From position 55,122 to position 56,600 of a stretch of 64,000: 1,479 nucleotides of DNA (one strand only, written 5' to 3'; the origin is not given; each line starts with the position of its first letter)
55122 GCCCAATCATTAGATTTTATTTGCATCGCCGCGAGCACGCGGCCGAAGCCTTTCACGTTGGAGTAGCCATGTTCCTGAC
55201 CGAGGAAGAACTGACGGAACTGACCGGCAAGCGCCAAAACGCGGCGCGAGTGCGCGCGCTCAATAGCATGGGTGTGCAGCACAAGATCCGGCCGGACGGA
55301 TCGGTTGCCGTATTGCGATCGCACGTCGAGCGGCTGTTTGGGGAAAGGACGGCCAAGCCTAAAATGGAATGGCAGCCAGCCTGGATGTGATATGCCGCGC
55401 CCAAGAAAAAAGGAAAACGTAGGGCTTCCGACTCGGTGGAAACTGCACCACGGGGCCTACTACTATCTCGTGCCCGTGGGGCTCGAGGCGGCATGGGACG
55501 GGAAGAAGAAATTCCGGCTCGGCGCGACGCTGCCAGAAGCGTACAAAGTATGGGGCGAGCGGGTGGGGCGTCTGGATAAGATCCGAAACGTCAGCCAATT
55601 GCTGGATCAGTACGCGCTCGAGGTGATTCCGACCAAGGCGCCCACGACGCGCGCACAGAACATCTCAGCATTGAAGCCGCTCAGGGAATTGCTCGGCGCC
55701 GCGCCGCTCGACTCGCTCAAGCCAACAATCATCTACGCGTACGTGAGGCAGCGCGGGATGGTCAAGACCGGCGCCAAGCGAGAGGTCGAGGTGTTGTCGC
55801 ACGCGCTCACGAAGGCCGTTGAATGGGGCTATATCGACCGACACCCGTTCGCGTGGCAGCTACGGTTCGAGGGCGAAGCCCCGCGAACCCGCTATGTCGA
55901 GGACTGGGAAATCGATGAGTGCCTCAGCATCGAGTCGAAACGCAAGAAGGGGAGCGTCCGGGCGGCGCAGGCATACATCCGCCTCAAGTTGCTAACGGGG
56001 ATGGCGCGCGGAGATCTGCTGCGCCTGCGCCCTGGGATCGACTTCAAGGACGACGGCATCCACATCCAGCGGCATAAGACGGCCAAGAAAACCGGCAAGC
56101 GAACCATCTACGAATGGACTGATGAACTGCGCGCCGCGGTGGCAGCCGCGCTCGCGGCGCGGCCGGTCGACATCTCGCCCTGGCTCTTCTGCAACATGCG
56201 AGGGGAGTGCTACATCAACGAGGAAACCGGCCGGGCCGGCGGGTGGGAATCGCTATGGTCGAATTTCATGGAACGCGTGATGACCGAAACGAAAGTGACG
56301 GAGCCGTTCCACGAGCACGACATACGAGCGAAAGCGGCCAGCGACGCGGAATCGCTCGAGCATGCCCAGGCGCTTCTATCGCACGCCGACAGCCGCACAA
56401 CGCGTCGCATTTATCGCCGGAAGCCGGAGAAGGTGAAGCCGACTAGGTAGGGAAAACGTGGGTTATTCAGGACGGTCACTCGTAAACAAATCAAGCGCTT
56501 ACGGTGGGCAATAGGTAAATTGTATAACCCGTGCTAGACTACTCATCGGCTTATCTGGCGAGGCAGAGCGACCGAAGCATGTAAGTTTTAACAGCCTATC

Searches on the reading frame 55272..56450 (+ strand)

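Call 71: search_protein_families(library=phrogs, proteins=[window:55272-56450:+], max_evalue=0.00001)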
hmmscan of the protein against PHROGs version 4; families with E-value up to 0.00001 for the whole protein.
window:55272-56450:+ (392 aa): 2 families
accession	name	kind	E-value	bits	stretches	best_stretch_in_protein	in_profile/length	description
phrog_1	-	integration and excision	2.2e-30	107.5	1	61-386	122-438/611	integrase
phrog_216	-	integration and excision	9.5e-09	35.7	1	174-382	21-222/301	integrase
